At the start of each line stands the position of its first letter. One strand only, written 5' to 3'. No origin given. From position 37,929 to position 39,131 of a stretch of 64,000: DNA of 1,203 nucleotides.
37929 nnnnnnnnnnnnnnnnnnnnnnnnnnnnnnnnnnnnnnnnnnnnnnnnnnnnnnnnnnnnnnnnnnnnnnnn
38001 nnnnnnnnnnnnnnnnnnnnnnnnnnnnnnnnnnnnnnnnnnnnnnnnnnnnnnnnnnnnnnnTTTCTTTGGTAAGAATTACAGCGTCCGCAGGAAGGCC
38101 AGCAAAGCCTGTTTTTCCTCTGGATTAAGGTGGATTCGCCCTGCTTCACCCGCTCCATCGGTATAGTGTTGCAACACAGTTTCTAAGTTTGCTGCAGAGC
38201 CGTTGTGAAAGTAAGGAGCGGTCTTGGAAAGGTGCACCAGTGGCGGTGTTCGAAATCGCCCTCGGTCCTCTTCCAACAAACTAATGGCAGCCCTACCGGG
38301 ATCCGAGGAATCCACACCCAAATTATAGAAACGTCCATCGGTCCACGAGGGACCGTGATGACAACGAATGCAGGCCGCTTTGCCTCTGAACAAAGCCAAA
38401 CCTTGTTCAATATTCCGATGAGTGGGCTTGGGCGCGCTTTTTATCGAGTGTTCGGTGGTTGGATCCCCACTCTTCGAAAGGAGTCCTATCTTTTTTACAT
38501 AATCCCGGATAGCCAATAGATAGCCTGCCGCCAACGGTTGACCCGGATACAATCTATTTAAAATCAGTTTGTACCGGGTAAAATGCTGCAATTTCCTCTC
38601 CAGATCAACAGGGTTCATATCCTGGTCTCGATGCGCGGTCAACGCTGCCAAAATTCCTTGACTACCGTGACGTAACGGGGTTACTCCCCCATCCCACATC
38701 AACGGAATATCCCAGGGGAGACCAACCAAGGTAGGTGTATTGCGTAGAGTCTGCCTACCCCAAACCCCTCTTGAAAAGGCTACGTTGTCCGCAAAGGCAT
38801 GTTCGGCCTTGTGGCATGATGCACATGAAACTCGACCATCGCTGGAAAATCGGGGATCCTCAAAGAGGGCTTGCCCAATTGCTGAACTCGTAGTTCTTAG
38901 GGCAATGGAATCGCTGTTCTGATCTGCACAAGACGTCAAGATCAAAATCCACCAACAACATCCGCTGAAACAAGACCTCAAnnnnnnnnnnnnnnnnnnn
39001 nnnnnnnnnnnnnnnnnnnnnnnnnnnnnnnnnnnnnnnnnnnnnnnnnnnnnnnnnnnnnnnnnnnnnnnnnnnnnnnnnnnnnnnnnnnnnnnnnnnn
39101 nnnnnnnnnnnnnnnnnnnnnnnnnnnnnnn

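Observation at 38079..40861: Three-gene operon: W-rich lipoprotein (MbnP-like) plus two tandem paralogous MauG/MbnH-type di-haem peroxidases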

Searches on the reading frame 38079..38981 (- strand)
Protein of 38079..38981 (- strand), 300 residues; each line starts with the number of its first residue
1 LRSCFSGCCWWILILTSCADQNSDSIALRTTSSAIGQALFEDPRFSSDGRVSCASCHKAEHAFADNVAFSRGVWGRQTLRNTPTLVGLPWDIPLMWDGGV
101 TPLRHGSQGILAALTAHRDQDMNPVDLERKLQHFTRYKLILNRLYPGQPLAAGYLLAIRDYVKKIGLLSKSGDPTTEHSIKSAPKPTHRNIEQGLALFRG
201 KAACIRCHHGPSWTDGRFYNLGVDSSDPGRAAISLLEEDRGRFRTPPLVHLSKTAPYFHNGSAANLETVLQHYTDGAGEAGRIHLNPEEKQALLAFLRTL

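Call 3: search_protein_families(library=pfam, proteins=[window:38079-38981:-], max_evalue=0.01)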
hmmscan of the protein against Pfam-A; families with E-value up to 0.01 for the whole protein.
window:38079-38981:- (300 aa): 4 families
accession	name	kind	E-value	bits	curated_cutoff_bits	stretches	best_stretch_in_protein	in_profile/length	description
PF03150.19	CCP_MauG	-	1.1e-27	98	25.6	1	33-164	4-132/149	Di-haem cytochrome c peroxidase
PF21419.2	RoxA-like_Cyt-c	-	1e-05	25.4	26.7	1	245-271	4-30/39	RoxA-like, cytochrome c-like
PF00034.26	Cytochrom_C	-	0.00029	22.5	21.3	0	34-124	2-69/90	Cytochrome c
PF14522.11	Cytochrome_C7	-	0.0077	16.5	24.8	0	50-64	41-55/67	Cytochrome c7 and related cytochrome c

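Call 4: search_protein_families(library=ncbifam, proteins=[window:38079-38981:-], max_evalue=0.01)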
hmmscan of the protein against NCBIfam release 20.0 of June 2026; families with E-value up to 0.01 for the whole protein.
window:38079-38981:- (300 aa): 8 families
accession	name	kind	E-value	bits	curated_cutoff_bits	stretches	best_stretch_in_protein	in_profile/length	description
TIGR03791.1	TTQ_mauG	equivalog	3.1e-34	118.5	443.85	1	32-300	5-278/291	tryptophan tryptophylquinone biosynthesis enzyme MauG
TIGR03981.2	SAM_quin_mod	hypoth_equivalog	3.7e-28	98.6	340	2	192-275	268-360/411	His-Xaa-Ser system-associated MauG-like protein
TIGR04039.1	MXAN_0977_Heme2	hypoth_equivalog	1.8e-27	96.3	362.85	2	34-218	13-200/336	MbnH family di-heme enzyme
NF052341.1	hydrazine_gamma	equivalog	1e-05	24.7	625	0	242-300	280-339/339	hydrazine synthase subunit gamma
NF040606.1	CytoC_perox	subfamily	0.00014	21.3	150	0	243-272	426-455/524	di-heme-cytochrome C peroxidase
NF050034.1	RoxB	equivalog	0.00029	19.4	900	1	242-271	480-509/652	rubber dioxygenase RoxB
NF051462.1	RoxC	equivalog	0.00039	18.7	900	1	243-271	653-681/812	putative rubber dioxygenase RoxC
NF052342.1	hydrazine_BC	exception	0.0017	16.6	1250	0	35-87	421-472/690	hydrazine synthase subunit beta-gamma fusion subunit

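Call 9: search_solved_structures(query=window:38079-38981:-, max_evalue=0.001, show_alignments=2)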
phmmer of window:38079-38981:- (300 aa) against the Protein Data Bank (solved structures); distinct sequences matched with E-value up to 0.001: 28.
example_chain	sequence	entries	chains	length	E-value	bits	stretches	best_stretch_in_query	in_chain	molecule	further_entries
1iqc_A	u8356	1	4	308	3.3e-23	85.3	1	33-300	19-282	di-heme peroxidase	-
6e1c_A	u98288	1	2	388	5.1e-20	74.9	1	34-279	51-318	Di-heme enzyme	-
4aao_A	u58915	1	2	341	5.6e-20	74.7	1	34-299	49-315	CYTOCHROME C551 PEROXIDASE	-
4aal_A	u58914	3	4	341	6.7e-20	74.5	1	34-299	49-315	CYTOCHROME C551 PEROXIDASE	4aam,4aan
1eb7_A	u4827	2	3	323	1.3e-18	70.3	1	34-300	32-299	CYTOCHROME C551 PEROXIDASE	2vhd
1nml_A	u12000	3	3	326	1.4e-18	70.1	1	32-300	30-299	di-haem cytochrome c peroxidase | Cytochrome c peroxidase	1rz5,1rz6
1zzh_A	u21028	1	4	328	2.4e-18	69.4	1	19-270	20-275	cytochrome c peroxidase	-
3hq8_A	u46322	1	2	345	5.4e-18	68.2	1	34-299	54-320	Cytochrome c551 peroxidase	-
3hq6_A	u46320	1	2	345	1e-17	67.3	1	34-299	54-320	Cytochrome c551 peroxidase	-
3hq9_A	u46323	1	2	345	1.5e-17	66.8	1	34-299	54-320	Cytochrome c551 peroxidase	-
3hq7_A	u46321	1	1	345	5e-17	65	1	34-299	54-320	Cytochrome c551 peroxidase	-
3o5c_A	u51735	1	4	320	9.8e-17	64.1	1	34-299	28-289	Cytochrome c551 peroxidase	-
2c1u_A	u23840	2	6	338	1.2e-16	63.8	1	20-299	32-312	DI-HAEM CYTOCHROME C PEROXIDASE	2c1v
6qkn_A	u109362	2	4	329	1e-15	60.7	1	34-270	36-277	Cytochrome-c peroxidase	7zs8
6fu3_A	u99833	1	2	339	1.1e-15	60.6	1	34-270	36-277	Protein CcpR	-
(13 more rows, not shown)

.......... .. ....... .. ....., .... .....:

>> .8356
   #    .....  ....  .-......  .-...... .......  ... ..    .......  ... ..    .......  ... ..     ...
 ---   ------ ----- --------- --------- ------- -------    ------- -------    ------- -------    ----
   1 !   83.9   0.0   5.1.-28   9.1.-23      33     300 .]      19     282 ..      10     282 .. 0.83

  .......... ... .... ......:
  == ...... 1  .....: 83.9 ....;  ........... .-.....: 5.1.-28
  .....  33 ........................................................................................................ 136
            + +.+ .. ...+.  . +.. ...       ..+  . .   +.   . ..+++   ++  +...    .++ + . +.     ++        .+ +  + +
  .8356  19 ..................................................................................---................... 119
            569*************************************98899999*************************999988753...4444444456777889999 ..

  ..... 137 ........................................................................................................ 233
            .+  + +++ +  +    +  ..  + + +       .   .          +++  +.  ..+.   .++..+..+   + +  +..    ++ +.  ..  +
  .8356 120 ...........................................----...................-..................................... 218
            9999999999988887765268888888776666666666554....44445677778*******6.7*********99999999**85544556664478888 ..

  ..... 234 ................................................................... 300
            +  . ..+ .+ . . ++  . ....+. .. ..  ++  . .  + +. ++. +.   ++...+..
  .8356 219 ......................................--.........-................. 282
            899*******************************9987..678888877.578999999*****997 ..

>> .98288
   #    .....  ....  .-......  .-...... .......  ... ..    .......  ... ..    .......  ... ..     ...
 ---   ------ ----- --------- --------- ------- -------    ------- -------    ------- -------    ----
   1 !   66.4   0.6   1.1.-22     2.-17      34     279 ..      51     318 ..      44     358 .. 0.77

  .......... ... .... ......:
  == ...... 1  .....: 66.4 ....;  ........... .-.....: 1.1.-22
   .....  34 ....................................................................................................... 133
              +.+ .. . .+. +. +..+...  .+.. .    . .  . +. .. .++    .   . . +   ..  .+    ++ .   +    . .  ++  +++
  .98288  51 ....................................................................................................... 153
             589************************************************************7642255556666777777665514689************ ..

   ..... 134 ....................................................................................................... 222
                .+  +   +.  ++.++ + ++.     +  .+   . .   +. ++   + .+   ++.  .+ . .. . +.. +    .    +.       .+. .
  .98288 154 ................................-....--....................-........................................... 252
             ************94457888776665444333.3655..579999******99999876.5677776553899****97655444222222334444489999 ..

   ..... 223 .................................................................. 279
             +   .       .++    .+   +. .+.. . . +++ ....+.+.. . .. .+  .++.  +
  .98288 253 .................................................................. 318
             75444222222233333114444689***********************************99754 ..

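Call 38: find_homologous_proteins(query=window:38079-38978:-, max_evalue=0.001)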
Query window:38079-38978:- (299 aa): 1867 proteins with E <= 0.001 among 5366 candidates; the best 120 are listed.
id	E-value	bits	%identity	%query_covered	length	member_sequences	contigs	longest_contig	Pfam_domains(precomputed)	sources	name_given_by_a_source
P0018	5.7e-174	595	86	100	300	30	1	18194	PF03150.20,PF00034.27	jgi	-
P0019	9.9e-162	555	85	96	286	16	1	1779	PF03150.20,PF21419.3,PF00034.27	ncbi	ncbi:MAG: cytochrome-c peroxidase [Bacteroidota bacterium]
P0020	1.2e-150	519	81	92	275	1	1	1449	PF03150.20,PF21419.3,PF00034.27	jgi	-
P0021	4.2e-150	517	81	92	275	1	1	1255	PF03150.20,PF21419.3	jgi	-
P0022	6.5e-133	461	98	69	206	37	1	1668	PF21419.3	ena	-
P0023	3.9e-126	438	66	97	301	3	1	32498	PF03150.20,PF21419.3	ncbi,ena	-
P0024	4.0e-115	402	59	98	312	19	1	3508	PF03150.20,PF00034.27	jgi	-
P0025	1.9e-110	387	62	93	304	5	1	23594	PF03150.20,PF00034.27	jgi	jgi:cytochrome c peroxidase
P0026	8.8e-109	381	63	92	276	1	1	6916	PF03150.20,PF21419.3,PF00034.27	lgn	-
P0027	6.3e-106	372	61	92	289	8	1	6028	PF03150.20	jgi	jgi:cytochrome c peroxidase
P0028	6.0e-103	362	61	92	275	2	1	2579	PF03150.20,PF21419.3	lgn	-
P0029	9.3e-102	358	82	69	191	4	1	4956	PF03150.20,PF21419.3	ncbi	-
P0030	5.4e-100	352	81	69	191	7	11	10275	PF21419.3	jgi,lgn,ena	-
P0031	1.4e-94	335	74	69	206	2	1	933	-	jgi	jgi:cytochrome c peroxidase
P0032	2.4e-81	291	51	97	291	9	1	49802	PF03150.20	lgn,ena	-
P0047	3.5e-43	166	39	89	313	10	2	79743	PF03150.20,PF21419.3,PF00034.27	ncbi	-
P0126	2.0e-35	140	35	93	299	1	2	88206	PF03150.20,PF00034.27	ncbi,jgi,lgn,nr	ncbi:MAG TPA: cytochrome c peroxidase [Bryobacteraceae bacterium]|jgi:cytochrome c peroxidase|nr:cyt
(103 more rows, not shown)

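Call 45: find_encoding_contigs(protein=P0047, flank=6000, max_places=2)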
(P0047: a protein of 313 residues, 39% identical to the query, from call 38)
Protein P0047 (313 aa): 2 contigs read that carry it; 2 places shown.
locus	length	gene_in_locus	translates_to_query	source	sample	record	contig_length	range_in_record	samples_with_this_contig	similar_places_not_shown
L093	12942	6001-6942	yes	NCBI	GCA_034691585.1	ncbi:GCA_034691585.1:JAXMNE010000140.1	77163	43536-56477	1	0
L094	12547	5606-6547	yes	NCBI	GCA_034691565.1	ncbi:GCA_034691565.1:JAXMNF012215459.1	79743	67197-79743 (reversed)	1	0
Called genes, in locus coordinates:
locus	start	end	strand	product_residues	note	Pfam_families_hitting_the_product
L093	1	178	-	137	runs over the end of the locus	PF01124:MAPEG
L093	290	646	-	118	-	-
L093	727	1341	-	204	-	-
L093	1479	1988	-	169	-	-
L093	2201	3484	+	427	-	PF13946:DUF4214 (faint), PF13529:Peptidase_C39_2, PF03412:Peptidase_C39 (weak), PF14399:BtrH_N (faint)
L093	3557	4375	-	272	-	PF00756:Esterase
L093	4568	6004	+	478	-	PF00144:Beta-lactamase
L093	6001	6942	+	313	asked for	PF03150:CCP_MauG, PF00034:Cytochrom_C (faint), PF21419:RoxA-like_Cyt-c (faint)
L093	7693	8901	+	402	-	PF13439:Glyco_transf_4, PF13579:Glyco_trans_4_4, PF00534:Glycos_transf_1 (weak), PF13692:Glyco_trans_1_4, PF13524:Glyco_trans_1_2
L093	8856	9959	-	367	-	PF13439:Glyco_transf_4, PF13579:Glyco_trans_4_4, PF20706:GT4-conflict, PF00534:Glycos_transf_1, PF13692:Glyco_trans_1_4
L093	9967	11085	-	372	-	PF13439:Glyco_transf_4, PF13579:Glyco_trans_4_4, PF00534:Glycos_transf_1, PF13692:Glyco_trans_1_4, PF13524:Glyco_trans_1_2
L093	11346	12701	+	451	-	PF04909:Amidohydro_2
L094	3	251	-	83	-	?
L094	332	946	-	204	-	-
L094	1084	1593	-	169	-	-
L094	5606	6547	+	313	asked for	PF03150:CCP_MauG, PF00034:Cytochrom_C (faint), PF21419:RoxA-like_Cyt-c (faint)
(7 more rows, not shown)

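Call 46: find_encoding_contigs(protein=P0126, flank=6000, max_places=2)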
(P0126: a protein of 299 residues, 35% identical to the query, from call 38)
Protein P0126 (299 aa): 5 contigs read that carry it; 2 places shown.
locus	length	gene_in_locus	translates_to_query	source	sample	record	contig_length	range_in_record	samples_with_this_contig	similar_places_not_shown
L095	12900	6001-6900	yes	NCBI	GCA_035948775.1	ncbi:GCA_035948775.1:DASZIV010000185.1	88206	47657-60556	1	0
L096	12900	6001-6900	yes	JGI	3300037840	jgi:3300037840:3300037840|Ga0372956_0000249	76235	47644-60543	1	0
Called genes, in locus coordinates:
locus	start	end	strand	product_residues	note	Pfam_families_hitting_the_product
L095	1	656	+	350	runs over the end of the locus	PF08450:SGL (faint), PF13449:Phytase-like (faint), PF17170:DUF5128 (faint), PF06739:SBBP (faint), PF01436:NHL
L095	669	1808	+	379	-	PF06739:SBBP (faint), PF25021:TEN_NHL (faint), PF08450:SGL (faint), PF17170:DUF5128, PF01436:NHL (weak)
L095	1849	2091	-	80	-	-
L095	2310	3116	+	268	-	-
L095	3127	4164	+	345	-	-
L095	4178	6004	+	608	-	PF26550:Tricorn_2nd (weak), PF25174:Beta-prop_THOC3 (faint), PF26549:Tricorn_N, PF07676:PD40, PF26550:Tricorn_2nd (weak)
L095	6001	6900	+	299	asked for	PF00034:Cytochrom_C (faint), PF03150:CCP_MauG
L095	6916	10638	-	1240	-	PF13620:CarboxypepD_reg, PF25183:OMP_b-brl_4, PF00593:TonB_dep_Rec_b-barrel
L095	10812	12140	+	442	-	PF00135:COesterase, PF20434:BD-FAE, PF07859:Abhydrolase_3, PF00135:COesterase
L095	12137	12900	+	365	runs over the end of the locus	PF02922:CBM_48 (faint), PF00756:Esterase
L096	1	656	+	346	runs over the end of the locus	PF08450:SGL (faint), PF13449:Phytase-like (faint), PF17170:DUF5128 (faint), PF06739:SBBP (faint), PF01436:NHL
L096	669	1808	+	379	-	PF06739:SBBP (faint), PF25021:TEN_NHL (faint), PF08450:SGL (faint), PF17170:DUF5128, PF01436:NHL (weak)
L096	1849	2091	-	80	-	-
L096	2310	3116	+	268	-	-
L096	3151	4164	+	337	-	-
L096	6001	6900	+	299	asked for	PF00034:Cytochrom_C (faint), PF03150:CCP_MauG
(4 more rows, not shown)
